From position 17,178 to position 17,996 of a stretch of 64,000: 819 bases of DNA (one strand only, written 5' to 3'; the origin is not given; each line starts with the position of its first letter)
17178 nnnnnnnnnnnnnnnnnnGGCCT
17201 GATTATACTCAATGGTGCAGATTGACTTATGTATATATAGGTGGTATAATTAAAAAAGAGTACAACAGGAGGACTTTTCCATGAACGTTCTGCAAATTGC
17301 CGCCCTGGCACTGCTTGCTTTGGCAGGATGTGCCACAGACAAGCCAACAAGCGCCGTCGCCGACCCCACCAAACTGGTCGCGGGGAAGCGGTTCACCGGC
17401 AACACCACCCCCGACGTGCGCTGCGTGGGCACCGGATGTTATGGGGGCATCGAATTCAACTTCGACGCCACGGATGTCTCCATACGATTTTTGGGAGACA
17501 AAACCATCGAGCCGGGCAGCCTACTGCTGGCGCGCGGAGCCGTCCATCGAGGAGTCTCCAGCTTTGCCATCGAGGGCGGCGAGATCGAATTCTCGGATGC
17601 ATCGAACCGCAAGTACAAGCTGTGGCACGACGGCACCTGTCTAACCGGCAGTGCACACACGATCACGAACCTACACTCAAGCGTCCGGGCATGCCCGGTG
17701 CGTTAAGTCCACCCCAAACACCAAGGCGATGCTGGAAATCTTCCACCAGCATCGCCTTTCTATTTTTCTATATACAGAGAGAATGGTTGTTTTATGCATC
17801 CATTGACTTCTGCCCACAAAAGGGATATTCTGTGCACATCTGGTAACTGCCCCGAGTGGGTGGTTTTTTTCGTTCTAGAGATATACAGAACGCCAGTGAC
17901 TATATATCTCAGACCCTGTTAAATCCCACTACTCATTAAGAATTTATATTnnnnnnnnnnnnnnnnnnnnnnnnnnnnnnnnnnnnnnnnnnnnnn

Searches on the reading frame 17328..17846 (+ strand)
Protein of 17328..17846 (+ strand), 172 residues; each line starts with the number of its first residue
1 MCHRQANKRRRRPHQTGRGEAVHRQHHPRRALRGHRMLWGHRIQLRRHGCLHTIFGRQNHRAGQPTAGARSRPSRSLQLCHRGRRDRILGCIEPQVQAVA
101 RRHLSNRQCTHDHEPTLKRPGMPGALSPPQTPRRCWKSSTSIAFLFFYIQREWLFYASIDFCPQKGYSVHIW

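Call 9: search_protein_families(library=pfam, proteins=[window:17328-17846:+], max_evalue=0.1)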
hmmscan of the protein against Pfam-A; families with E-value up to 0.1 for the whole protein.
window:17328-17846:+ (172 aa): 1 family
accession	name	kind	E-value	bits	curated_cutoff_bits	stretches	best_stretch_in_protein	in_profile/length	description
PF19030.6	TSP1_ADAMTS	-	0.065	14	23.8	0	79-117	12-46/55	Thrombospondin type 1 domain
